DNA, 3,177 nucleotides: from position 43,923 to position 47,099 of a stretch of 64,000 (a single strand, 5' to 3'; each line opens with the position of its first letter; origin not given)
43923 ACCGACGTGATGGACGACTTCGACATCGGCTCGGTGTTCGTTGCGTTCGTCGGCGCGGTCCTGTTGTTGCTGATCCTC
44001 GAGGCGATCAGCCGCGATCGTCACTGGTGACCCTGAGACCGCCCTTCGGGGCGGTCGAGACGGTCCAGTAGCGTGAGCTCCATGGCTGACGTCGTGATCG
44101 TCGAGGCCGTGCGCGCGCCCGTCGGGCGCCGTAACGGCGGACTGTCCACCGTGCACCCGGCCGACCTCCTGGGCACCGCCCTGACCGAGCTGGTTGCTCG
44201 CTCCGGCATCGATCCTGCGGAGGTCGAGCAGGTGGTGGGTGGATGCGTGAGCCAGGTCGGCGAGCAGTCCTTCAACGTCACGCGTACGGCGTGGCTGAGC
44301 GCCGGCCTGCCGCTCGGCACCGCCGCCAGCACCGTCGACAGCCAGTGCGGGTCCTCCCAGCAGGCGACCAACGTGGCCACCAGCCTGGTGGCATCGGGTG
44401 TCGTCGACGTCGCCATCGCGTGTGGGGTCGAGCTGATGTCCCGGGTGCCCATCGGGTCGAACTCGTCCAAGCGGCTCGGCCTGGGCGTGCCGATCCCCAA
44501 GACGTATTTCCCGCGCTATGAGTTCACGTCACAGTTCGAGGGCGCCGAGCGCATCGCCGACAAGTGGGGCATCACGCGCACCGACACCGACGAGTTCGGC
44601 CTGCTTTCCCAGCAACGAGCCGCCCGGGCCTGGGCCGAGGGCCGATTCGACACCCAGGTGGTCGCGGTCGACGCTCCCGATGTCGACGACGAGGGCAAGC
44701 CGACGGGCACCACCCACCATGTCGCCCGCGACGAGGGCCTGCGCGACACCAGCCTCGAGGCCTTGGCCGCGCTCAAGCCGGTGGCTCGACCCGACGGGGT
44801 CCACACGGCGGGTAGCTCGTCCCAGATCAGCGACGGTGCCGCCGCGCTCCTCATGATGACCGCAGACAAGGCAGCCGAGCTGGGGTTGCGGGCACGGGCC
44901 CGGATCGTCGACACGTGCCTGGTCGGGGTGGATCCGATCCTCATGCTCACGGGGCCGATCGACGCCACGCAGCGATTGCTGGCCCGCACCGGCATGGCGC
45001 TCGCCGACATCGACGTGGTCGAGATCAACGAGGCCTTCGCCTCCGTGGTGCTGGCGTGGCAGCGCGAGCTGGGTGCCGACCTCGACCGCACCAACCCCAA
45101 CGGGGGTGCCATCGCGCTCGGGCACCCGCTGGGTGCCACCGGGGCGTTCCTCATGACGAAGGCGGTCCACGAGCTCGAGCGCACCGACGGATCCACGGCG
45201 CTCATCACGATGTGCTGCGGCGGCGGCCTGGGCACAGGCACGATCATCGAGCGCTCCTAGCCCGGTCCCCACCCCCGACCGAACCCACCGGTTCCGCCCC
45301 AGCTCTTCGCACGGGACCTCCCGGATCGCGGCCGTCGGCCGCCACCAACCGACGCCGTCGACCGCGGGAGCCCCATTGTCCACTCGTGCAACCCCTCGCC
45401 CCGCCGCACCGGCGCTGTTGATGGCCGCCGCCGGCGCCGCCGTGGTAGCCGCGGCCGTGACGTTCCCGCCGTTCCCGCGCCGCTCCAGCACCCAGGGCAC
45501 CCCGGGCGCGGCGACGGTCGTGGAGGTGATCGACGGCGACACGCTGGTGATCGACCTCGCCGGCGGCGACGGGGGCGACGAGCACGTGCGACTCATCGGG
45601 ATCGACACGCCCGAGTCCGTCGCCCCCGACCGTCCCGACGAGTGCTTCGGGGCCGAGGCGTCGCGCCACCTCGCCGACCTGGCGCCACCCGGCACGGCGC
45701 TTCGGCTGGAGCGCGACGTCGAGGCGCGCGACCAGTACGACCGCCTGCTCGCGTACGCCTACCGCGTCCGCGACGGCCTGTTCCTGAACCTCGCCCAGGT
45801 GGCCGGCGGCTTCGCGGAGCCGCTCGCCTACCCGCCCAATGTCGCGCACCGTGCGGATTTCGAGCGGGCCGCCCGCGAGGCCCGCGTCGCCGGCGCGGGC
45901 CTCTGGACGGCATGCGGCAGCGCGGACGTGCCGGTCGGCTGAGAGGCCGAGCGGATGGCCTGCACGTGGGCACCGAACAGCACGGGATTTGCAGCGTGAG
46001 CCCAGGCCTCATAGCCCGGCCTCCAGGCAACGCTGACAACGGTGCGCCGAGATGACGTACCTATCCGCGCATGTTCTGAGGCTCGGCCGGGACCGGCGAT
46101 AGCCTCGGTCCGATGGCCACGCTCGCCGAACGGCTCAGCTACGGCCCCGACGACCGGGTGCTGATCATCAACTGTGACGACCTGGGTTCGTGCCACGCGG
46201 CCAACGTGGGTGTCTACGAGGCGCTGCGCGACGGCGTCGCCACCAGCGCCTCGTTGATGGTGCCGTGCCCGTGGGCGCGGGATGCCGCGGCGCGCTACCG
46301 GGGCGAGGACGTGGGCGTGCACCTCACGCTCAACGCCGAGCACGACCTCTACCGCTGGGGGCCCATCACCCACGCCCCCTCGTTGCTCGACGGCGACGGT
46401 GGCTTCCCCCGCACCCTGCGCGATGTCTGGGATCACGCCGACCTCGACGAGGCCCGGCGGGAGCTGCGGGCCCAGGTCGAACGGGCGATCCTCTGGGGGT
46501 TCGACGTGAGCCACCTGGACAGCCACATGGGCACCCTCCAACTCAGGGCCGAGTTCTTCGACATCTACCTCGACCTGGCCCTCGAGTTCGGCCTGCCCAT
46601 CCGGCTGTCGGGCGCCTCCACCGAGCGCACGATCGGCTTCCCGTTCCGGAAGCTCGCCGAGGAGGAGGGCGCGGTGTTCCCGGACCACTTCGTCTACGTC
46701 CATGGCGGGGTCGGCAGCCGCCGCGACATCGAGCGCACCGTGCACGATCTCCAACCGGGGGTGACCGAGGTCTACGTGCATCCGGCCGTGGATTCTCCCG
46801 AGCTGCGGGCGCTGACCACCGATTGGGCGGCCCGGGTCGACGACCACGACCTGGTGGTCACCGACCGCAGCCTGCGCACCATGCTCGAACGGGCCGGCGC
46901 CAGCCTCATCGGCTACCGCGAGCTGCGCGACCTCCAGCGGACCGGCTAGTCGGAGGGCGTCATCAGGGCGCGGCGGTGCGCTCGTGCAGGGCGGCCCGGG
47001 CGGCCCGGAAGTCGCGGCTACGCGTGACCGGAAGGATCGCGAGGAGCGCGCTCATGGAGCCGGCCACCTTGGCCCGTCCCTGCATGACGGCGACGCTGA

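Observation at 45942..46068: Unnamed ~127-bp structured element repeated 11.6 kb away in inverted orientation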

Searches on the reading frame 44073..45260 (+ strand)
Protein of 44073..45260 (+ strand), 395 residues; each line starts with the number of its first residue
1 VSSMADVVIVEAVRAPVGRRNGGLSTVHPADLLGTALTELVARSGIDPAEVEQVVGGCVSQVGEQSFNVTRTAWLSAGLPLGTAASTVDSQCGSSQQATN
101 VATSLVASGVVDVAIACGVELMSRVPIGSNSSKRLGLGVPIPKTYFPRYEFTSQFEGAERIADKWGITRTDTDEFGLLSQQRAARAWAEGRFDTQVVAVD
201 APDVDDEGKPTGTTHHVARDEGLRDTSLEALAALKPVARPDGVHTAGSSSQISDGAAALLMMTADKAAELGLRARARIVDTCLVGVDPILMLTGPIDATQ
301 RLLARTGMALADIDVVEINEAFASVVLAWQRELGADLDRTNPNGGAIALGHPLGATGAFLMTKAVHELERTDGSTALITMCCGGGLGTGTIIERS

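Call 17: search_protein_families(library=pfam, proteins=[window:44073-45260:+], max_evalue=0.001)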
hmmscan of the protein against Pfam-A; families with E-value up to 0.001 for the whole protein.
window:44073-45260:+ (395 aa): 4 families
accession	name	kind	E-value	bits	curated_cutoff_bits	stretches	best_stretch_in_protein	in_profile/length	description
PF00108.29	Thiolase_N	-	4.3e-57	193.9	26.4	1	7-264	1-259/260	Thiolase, N-terminal domain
PF02803.24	Thiolase_C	-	9.9e-41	138.7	27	1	273-394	2-123/123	Thiolase, C-terminal domain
PF22691.2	Thiolase_C_1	-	9.4e-05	22.6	28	0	292-334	17-59/144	Thiolase C-terminal domain-like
PF00109.32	ketoacyl-synt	-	0.00091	19.3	20.8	0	83-123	165-205/252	Beta-ketoacyl synthase, N-terminal domain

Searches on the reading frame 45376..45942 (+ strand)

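Call 17: search_protein_families(library=pfam, proteins=[window:45376-45942:+], max_evalue=0.001)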
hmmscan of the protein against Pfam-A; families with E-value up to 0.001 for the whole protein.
window:45376-45942:+ (188 aa): 1 family
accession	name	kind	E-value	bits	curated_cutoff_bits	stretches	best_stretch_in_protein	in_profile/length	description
PF00565.23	SNase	-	9.4e-15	55.4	21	1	71-178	2-106/107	Staphylococcal nuclease homologue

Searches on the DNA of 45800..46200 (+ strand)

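Call 5: search_rna_families(source=window, start=45800, end=46200, threshold=evalue, max_evalue=10, show_alignments=3)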
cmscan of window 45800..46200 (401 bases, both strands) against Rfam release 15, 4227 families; matches with E-value up to 10: 3.
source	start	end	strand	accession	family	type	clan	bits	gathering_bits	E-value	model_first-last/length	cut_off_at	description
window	45838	45895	-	RF00194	Rubella_3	Cis-reg;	-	17.6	35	0.55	1-68/68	no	Rubella virus 3' cis-acting element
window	46083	46151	-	RF02836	Bcj14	Gene; sRNA;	-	15.8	59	1.4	1-171/171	no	Burkholderia RNA 14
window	45874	45902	+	RF01356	CRISPR-DR28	Gene; CRISPR;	-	15.3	35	6.4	1-24/24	no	CRISPR RNA direct repeat element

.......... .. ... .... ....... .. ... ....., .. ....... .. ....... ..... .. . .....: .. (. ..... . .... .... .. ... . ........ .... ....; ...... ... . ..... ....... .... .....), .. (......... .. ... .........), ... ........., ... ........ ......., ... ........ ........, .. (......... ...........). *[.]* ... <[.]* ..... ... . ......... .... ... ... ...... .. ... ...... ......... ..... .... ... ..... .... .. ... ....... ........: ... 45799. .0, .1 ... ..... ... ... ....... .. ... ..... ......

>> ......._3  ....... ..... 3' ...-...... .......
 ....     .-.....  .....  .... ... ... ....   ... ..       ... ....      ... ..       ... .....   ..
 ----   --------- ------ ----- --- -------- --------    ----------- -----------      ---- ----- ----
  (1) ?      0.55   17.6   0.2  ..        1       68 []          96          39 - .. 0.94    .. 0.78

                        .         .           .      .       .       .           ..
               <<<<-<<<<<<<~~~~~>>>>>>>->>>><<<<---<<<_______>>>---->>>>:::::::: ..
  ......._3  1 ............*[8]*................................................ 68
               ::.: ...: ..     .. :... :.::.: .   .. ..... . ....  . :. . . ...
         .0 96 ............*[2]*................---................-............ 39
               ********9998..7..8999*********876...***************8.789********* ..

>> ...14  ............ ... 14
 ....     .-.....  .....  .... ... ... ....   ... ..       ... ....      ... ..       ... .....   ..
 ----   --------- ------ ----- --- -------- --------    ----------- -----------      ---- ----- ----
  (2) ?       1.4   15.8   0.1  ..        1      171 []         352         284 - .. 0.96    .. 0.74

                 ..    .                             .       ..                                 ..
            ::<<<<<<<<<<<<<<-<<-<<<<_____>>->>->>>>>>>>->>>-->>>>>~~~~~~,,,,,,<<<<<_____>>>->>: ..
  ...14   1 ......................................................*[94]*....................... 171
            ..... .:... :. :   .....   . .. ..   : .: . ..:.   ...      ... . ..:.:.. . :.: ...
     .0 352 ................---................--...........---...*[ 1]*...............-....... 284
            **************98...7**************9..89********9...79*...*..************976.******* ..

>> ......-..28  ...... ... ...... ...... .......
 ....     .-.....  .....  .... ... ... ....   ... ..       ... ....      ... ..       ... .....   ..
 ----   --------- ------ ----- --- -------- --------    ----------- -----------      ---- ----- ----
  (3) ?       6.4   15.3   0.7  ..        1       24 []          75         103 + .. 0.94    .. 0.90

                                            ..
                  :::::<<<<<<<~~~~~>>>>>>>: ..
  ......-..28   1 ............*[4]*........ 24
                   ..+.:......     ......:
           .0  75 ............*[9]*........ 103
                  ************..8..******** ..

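Call 9: search_dna_similar(query=window:45935-46075:+, collection=plasmids, mode=distant, max_evalue=0.01, max_rows=40)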
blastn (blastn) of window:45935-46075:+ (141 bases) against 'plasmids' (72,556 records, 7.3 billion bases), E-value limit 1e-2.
No match.

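Call 10: search_dna_similar(query=window:45935-46075:+, collection=phages, mode=distant, max_evalue=0.01, max_rows=40)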
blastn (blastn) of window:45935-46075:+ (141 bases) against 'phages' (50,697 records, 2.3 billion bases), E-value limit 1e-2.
No match.

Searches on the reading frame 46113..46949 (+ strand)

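Call 17: search_protein_families(library=pfam, proteins=[window:46113-46949:+], max_evalue=0.001)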
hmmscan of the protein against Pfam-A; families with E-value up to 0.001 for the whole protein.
window:46113-46949:+ (278 aa): 1 family
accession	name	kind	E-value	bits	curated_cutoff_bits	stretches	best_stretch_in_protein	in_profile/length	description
PF04794.17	YdjC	-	5.4e-52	177.7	29.7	1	17-259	2-265/266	YdjC-like protein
